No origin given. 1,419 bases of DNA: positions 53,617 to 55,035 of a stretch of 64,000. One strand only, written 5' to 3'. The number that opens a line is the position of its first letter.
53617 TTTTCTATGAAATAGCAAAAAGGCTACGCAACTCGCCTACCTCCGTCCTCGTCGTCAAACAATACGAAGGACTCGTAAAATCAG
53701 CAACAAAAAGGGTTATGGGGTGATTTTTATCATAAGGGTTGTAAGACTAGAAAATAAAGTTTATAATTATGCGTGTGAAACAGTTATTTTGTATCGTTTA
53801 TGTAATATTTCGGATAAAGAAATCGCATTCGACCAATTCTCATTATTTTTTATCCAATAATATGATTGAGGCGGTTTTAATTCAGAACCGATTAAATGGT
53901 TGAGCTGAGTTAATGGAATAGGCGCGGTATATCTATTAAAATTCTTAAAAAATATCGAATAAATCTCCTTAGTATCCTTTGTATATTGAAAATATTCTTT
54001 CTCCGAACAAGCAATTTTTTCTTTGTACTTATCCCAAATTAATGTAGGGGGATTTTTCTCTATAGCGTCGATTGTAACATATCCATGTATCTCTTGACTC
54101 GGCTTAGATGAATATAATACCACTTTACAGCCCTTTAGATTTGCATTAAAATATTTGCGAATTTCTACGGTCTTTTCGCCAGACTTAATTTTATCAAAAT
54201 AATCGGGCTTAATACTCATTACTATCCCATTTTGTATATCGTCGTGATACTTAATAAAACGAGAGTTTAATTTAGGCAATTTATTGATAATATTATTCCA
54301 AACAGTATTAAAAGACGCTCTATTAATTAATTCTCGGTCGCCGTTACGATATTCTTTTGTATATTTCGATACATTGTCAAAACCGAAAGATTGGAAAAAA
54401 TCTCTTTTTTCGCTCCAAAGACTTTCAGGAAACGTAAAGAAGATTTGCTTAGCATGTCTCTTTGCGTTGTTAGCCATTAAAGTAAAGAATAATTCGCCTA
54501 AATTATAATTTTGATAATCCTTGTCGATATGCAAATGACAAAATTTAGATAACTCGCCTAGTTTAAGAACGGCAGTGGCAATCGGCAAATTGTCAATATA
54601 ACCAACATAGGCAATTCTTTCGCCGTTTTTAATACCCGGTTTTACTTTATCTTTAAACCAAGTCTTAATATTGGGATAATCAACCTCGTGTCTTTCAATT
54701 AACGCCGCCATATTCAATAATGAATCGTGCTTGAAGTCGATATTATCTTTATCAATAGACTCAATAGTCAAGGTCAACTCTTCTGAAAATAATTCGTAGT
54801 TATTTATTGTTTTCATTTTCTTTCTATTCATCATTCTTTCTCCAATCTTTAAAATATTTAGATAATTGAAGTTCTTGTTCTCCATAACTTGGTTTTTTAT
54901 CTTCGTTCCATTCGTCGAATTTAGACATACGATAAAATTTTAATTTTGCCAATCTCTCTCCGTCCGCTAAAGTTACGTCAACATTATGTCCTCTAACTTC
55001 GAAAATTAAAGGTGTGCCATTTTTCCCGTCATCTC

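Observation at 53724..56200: AT-rich 2.5-kb island carrying a dCTP-deaminase-family gene and a GNAT-ASCH fusion: a candidate cytosine-N4-directed nucleotide modification or depletion module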

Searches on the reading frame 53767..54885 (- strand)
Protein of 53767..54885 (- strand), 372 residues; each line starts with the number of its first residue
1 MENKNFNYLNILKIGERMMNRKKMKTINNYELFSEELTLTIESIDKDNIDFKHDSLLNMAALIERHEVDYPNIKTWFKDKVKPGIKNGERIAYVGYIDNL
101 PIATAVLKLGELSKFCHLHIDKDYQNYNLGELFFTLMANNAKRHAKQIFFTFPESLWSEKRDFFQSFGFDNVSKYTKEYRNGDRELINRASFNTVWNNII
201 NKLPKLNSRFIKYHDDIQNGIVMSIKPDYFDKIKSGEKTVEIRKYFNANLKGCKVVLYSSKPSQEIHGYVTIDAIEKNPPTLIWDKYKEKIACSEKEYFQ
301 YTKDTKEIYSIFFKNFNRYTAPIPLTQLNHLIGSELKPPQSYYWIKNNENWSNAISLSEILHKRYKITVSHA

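Call 3: search_protein_families(library=pfam, proteins=[window:53767-54885:-], max_evalue=1)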
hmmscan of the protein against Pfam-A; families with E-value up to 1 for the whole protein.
window:53767-54885:- (372 aa): 5 families
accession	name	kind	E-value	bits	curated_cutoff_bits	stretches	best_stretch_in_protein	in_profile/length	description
PF04266.20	ASCH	-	1.6e-07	32.4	21.2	1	223-311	1-83/103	ASCH domain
PF13673.13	Acetyltransf_10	-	0.0001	22.7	23.6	1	98-176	38-114/128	Acetyltransferase (GNAT) domain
PF12961.13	DUF3850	-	0.00034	21.2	22.9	1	224-267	5-48/77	Domain of unknown function (DUF3850)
PF04033.18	DUF365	-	0.0024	18.7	25.9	1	254-306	2-55/96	Domain of unknown function (DUF365)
PF15200.11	KRTDAP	-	0.0025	18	27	1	21-82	6-67/77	Keratinocyte differentiation-associated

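Call 4: search_protein_families(library=padloc, proteins=[window:53767-54885:-], max_evalue=1)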
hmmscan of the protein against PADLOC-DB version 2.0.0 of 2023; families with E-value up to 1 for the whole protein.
window:53767-54885:- (372 aa): 4 families
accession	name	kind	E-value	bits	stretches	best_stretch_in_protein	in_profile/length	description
PDLC04425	PDC-M11B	-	2.4e-26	90.8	1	221-349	3-126/132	-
PDLC04424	PDC-M11B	-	1.8e-25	87.5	1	220-349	9-133/142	-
PDLC04423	PDC-M11B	-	7.8e-09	33.7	1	223-345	1-118/164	-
PDLC04421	PDC-M11A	-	3.1e-06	24.2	1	61-176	170-290/486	-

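Call 5: search_protein_families(library=ncbifam, proteins=[window:53767-54885:-], max_evalue=1)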
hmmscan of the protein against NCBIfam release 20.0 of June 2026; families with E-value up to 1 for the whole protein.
window:53767-54885:- (372 aa): 2 families
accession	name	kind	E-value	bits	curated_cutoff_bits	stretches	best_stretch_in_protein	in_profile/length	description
NF008917.0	PRK12279.1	equivalog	1.3e-06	27.9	526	1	219-330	189-300/311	50S ribosomal protein L22/unknown domain fusion protein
NF040637.1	CatA_like_2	equivalog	0.057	13.1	250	1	201-292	88-169/203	CatA-like O-acetyltransferase, family 2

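Call 7: find_homologous_proteins(query=window:53767-54885:-)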
Query window:53767-54885:- (372 aa): 64 proteins with E <= 0.001 among 2309 candidates.
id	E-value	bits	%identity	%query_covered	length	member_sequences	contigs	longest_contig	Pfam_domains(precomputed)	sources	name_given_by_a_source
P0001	3.5e-238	808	100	95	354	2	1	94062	PF04266.21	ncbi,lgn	-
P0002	7.2e-124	432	54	93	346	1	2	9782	-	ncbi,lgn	-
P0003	7.5e-123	429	54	92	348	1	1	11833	PF04266.21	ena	-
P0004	5.2e-102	360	46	93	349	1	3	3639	-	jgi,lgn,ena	-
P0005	6.9e-102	360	47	92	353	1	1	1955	-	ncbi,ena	-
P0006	2.3e-100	355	45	93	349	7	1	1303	-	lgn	-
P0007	1.2e-99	352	44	93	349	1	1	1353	-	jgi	-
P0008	2.8e-98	348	46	92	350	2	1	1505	-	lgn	-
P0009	2.7e-97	345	46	93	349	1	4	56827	-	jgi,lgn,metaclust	metaclust:\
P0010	6.0e-97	344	44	93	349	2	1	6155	-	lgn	-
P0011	1.7e-95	339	45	90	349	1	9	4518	PF04266.21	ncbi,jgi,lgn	-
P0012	1.4e-94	336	43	93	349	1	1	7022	-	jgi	jgi:predicted transcriptional regulator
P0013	1.6e-94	336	46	91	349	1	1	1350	-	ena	-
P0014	3.3e-93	331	43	92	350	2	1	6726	-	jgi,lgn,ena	jgi:predicted transcriptional regulator/N-acetylglutamate synthase-like GNAT family acetyltransferas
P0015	4.6e-93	331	47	90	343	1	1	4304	-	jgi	-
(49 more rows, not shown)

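Call 10: find_related_loci(query=A1, collection=genome_contigs, flank=10000)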
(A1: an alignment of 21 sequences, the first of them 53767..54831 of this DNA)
Query A1 (354 aa) in genome_contigs; peptide patterns used: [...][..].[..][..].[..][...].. (x = any residue, [..] = any of these).
90 stretches matched a pattern; 78 encode a relative of the query (tblastn E <= 1e-3); 78 distinct loci.
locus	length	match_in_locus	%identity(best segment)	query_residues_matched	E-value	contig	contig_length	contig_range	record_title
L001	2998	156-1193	55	5-352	3e-134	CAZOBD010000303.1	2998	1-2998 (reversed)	MAG TPA_asm: uncultured Hyphomicrobiales bacterium isolate SRP141376_co4_174 genome assembly, contig: NODE_55752_length_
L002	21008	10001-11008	43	13-349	5e-94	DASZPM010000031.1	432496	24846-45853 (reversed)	MAG TPA_asm: Chitinophagaceae bacterium isolate SMAG_U5971 k141_216062, whole genome shotgun sequence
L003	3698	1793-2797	41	14-347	2e-94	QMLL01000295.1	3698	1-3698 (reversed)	MAG: Deltaproteobacteria bacterium isolate B119_G9 B119_Guay9_scaffold_56395, whole genome shotgun sequence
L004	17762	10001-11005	43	13-347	1e-93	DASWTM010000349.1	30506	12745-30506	MAG TPA_asm: Chryseosolibacter sp. isolate SMAG_U3575 k141_281826, whole genome shotgun sequence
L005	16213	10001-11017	44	13-351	9e-94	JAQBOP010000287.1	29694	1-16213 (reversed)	MAG: Mucilaginibacter sp. isolate RYN_323 scaffold_1302804, whole genome shotgun sequence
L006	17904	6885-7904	41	13-352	5e-93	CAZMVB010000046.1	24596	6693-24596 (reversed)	MAG TPA_asm: uncultured Desulfarculales bacterium isolate binchicken_co178_57 genome assembly, contig: NODE_2757_length_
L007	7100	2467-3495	41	7-349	8e-92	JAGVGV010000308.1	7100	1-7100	MAG: Deltaproteobacteria bacterium isolate DeMMO2_24 c_000000091416, whole genome shotgun sequence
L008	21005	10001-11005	41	13-347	9e-91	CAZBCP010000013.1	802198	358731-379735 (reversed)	MAG TPA_asm: uncultured Ohtaekwangia sp. isolate binchicken_co84_140 genome assembly, contig: k141_2583791, whole genome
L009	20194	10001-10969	43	21-343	8e-90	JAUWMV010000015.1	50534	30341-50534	MAG: bacterium isolate CSMAG_2407 CSMAG_2407_k141_202152_length_50534_cov_19.0000, whole genome shotgun sequence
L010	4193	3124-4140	39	13-352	7e-90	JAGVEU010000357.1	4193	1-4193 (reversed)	MAG: Calditrichaeota bacterium isolate DeMMO2_36 c_000000079834, whole genome shotgun sequence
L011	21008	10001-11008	42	14-347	9e-88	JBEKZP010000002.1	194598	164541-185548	MAG: Terriglobales bacterium isolate SPRUCE 72 SPRUCE_72_2, whole genome shotgun sequence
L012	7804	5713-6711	39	14-344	1e-86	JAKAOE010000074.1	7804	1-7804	MAG: Acidobacteria bacterium isolate YF1.bin113 NODE_12377_length_7804_cov_1.172724, whole genome shotgun sequence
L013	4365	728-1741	40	14-349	2e-86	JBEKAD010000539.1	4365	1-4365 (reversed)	MAG: Terriglobia bacterium isolate SPRUCE 104 SPRUCE_104_539, whole genome shotgun sequence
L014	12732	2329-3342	40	14-349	8e-86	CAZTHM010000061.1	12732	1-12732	MAG TPA_asm: uncultured Acidobacteriota bacterium isolate SRP119689_co1_326 genome assembly, contig: NODE_7244_length_12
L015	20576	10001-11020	39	10-347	1e-85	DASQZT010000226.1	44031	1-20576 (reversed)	MAG TPA_asm: Bryobacteraceae bacterium isolate SMAG_U11099 k141_158187, whole genome shotgun sequence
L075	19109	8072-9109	46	5-349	9e-100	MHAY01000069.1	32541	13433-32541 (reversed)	MAG: Ignavibacteria bacterium RIFOXYC2_FULL_35_21 rifoxyc2_full_scaffold_481, whole genome shotgun sequence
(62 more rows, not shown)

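Call 24: search_solved_structures(query=A1, max_evalue=1, show_alignments=2)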
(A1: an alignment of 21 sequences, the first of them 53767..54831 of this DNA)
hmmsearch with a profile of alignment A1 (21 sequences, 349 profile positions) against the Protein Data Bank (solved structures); distinct sequences matched with E-value up to 1: 6.
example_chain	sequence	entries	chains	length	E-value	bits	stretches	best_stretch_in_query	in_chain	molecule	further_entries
5gus_A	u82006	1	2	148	1.3e-22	83.7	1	196-334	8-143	Helix-turn-helix domain-containing protein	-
5guq_A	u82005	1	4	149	1.3e-22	83.7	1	196-334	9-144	Helix-turn-helix domain-containing protein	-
5y6c_A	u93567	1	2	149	6.3e-22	81.4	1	196-334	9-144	Helix-turn-helix domain-containing protein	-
5y6b_A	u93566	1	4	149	9.9e-22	80.8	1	196-334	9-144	Helix-turn-helix domain-containing protein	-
2kku_A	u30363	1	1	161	2.7e-06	30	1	198-305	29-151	Uncharacterized protein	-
4npf_Y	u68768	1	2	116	0.57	12.5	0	49-84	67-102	Immunoglobulin G-binding protein A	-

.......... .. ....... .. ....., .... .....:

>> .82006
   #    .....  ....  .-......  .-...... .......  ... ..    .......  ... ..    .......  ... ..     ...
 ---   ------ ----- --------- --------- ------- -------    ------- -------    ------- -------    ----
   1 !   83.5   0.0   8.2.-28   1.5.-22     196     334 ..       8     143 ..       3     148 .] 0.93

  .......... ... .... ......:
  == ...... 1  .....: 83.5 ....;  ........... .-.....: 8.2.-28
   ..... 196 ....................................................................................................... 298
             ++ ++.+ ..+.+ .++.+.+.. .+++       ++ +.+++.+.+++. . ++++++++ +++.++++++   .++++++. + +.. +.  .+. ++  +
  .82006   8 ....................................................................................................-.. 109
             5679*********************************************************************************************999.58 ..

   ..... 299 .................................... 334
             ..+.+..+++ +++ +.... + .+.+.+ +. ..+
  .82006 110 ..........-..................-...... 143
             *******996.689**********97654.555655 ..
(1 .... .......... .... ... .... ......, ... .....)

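Call 33: find_encoding_contigs(protein=P0001, flank=10000, max_places=3)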
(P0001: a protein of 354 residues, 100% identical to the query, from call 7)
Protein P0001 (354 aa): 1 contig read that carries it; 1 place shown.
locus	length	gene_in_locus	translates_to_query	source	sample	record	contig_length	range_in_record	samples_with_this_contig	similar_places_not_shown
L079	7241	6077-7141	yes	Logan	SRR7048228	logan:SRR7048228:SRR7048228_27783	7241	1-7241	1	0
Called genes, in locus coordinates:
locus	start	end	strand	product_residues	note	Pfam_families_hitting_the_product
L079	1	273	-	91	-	?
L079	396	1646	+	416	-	PF13570:Beta-prop_ACSF4, PF25292:Beta-prop_CGLA (faint), PF13360:PQQ_2 (faint)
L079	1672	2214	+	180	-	PF25087:GMPPB_C (faint), PF00132:Hexapep (weak), PF25084:LbH_EIF2B (weak), PF00132:Hexapep (weak), PF14602:Hexapep_2 (weak)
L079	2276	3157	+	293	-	PF03755:YicC-like_N, PF08340:YicC-like_C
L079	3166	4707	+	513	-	PF00117:GATase, PF07722:Peptidase_C26, PF02540:NAD_synthase (weak), PF00958:GMP_synt_C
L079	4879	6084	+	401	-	PF06559:DCD_N, PF22769:DCD, PF22569:DCD_C, PF22769:DCD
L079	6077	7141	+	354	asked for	PF04266:ASCH (weak)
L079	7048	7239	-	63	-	?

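Call 41: predict_structure(alignment_id=A3)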
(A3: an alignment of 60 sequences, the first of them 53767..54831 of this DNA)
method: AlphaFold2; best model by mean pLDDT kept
length: 354 residues; sequences in the alignment: 60
mean_pLDDT: 92.1   pTM: 0.86
mean pLDDT of the five models: 92.1, 91.7, 91.0, 90.8, 90.4
residues with pLDDT >= 90: 301; 70-90: 31; 50-70: 10; < 50: 12
segments of 3 or more residues with pLDDT < 50: 1-3, 5-12
pLDDT, mean of each block of 10 residues (from residue 1): 45 67 95 94 93 94 98 96 97 97 91 96 96 96 97 95 93 98 93 82 96 96 97 96 96 98 98 97 97 97 95 95 95 96 78 55
secondary structure, 60 per line:
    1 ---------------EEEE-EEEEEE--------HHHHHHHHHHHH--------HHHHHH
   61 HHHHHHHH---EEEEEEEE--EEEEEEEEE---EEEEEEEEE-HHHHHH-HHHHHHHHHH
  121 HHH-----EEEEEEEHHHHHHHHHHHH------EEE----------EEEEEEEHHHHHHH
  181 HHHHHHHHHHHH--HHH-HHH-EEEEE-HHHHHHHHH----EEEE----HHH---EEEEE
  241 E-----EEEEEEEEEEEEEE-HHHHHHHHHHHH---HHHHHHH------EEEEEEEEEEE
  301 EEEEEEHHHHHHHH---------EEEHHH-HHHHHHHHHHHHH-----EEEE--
elements in order: E16-19 E21-26 H35-46 H55-68 E72-79 E82-90 E94-102 H104-109 H111-123 E129-135 H136-147 E154-156 E167-173 H174-192 E203-207 H209-217 E222-225 E236-241 E247-260 H262-273 H277-283 E290-306 H307-314 E324-326 H331-343 E349-352

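Call 59: search_dna_similar(query=window:53767-54831:-, collection=plasmids, mode=protein, max_evalue=0.001, max_rows=20)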
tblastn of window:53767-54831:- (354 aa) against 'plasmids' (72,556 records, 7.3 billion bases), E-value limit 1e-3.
Records with a match: 39; places in all: 39; records where one place covers at least 80% of the query: 0.
Best place of each record, by identity: <60% 39.
By first word of the organism name: Sinorhizobium 3; Rhizobium 3; Paenibacillus 2; Mesorhizobium 2; Bifidobacterium 2; Jeotgalibacillus 1; Prevotella 1; Fusobacterium 1; Halalkaliarchaeum 1; Methylobacterium 1; and 22 more.
By predicted mobility (MOB-suite, as given by PLSDB): non-mobilizable 26; conjugative 9; mobilizable 4.
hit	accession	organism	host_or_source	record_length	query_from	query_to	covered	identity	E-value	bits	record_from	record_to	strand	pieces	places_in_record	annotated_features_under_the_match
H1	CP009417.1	Jeotgalibacillus malaysiensis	-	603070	161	327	47%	28.7%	6e-7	59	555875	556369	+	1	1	hypothetical protein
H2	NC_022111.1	Prevotella sp. oral taxon 299 str. F0039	Homo sapiens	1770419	205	354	42%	31.4%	2e-11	73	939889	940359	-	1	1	none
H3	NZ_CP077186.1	Fusobacterium animalis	Homo sapiens,resected colorectal tumor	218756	203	327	35%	37.3%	9e-10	68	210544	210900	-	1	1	ASCH domain-containing protein | site-specific DNA-methyltransferase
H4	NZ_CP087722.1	Halalkaliarchaeum sp. AArc-CO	Kulunda Steppe hypersaline lake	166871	204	351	42%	30.5%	2e-6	57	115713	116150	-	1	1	ASCH domain-containing protein | hypothetical protein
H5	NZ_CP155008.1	Methylobacterium fujisawaense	concrete cylinder weathered outdoors on ...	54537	197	326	37%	33.8%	3e-12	76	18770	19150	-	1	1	helix-turn-helix domain-containing protein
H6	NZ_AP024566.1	Microcystis aeruginosa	-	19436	203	331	36%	33.8%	1e-10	70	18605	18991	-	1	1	ASCH domain-containing protein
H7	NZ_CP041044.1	Paracoccus sp. AK26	pure culture,Hexachlorocyclohexane ...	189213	203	330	36%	34.1%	2e-13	79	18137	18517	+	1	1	helix-turn-helix domain-containing protein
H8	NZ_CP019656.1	Paenibacillus larvae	honeybees,cell culture,foul brood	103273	203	333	37%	32.1%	1e-6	58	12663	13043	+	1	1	ASCH domain-containing protein | N-acetyltransferase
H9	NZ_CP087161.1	Pseudomonas sp. CIP-10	-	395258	203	350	42%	28.4%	7e-8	62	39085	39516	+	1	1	ASCH domain-containing protein | GNAT family N-acetyltransferase | N-acetyltransferase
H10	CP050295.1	Mesorhizobium loti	Oxytropis kamtschatica,cell ...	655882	197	326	37%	32.1%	1e-11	74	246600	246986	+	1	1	ASCH domain-containing protein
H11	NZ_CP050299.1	Mesorhizobium huakuii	Oxytropis kamtschatica,cell ...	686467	197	326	37%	32.1%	1e-11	74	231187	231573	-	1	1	ASCH domain-containing protein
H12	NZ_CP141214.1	Sinorhizobium meliloti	alfalfa,Isolate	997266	197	326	37%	31.6%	9e-10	68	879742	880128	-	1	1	hypothetical protein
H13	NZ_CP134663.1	Escherichia coli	Larus michahellis,bacteria,cloaca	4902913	203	327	35%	32.8%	1e-11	74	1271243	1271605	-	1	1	none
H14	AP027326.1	Sphingobium sp. TomTYG46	-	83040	185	326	40%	28.7%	9e-12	74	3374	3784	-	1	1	hypothetical protein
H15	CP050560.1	Sinorhizobium meliloti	Melilotus officinalis,cell culture,root ...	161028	200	330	37%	31.1%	2e-13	79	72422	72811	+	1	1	helix-turn-helix domain-containing protein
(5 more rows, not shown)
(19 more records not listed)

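Call 60: search_dna_similar(query=window:53767-54831:-, collection=phages, mode=protein, max_evalue=0.001, max_rows=20)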
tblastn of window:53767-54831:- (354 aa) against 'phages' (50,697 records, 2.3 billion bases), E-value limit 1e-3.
Records with a match: 31; places in all: 31; records where one place covers at least 80% of the query: 0.
Best place of each record, by identity: <60% 31.
By first word of the organism name: Streptococcus 9; Escherichia 8; Oenococcus 2; Methanothermobacter 2; Methanobacterium 2; Lactobacillus 2; Fusobacterium 1; Phage 1; Salmonella 1; Bacteriophage 1; and 2 more.
By host as written in the record: - 11; Escherichia coli 4; Streptococcus pyogenes MGAS315 2; Fusobacterium nucleatum 7_1 1; Oenococcus oeni IOEB S277 1; Oenococcus oeni 1; Escherichia coli C 1; Streptococcus pyogenes SSI-1 1; and 9 more.
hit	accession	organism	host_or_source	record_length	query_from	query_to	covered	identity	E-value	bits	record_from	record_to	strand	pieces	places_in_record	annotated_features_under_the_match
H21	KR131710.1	Fusobacterium phage Funu1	Fusobacterium nucleatum 7_1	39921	203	327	35%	36.0%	1e-10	69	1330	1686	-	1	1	hypothetical protein (x2)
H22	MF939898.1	Oenococcus phage vB_OeS_unk162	Oenococcus oeni IOEB S277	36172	203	326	35%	33.9%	9e-9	63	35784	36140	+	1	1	hypothetical protein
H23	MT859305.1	Oenococcus phage Vinitor-27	Oenococcus oeni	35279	203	326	35%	33.9%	1e-8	63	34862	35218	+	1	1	hypothetical protein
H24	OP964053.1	Phage Vinitor23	wine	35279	203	326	35%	33.9%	1e-8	63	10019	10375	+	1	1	record has no annotation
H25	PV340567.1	Escherichia phage PhiR47_2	Escherichia coli C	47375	203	327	35%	32.8%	4e-12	74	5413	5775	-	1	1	GevA | GevT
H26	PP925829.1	Escherichia phage IdasGreatGrand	Escherichia coli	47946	203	327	35%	32.8%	4e-12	74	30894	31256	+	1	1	hypothetical protein (x2)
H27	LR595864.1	Escherichia phage 4A7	-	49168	203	327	35%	32.8%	4e-12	74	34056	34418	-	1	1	hypothetical protein (x2)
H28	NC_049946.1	Escherichia phage 4A7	-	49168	203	327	35%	32.8%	4e-12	74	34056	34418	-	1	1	ASCH domain-containing protein | hypothetical protein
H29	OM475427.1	Escherichia phage D2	Escherichia coli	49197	203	327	35%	32.8%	4e-12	74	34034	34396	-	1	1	hypothetical protein (x2)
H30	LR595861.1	Escherichia virus Lambda_4C10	-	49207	203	327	35%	32.8%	4e-12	74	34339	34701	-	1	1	Lj965 prophage protein | FIG00638478: hypothetical protein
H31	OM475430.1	Escherichia phage 3W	Escherichia coli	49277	203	327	35%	32.8%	4e-12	74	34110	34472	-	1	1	hypothetical protein (x2)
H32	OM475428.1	Escherichia phage 1W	Escherichia coli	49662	203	327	35%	32.8%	4e-12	74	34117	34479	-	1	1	hypothetical protein (x2)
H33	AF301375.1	Methanothermobacter phage psiM100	-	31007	203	331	36%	31.0%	3e-9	64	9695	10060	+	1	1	ORF5: unknown | ORFD: unknown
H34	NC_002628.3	Methanothermobacter phage psiM100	-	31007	203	331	36%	31.0%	3e-9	64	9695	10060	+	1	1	ORF5: hypothetical protein | ORFD: hypothetical protein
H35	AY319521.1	Salmonella phage SopEPhi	-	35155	203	329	36%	30.7%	3e-9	64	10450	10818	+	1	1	unknown (x2)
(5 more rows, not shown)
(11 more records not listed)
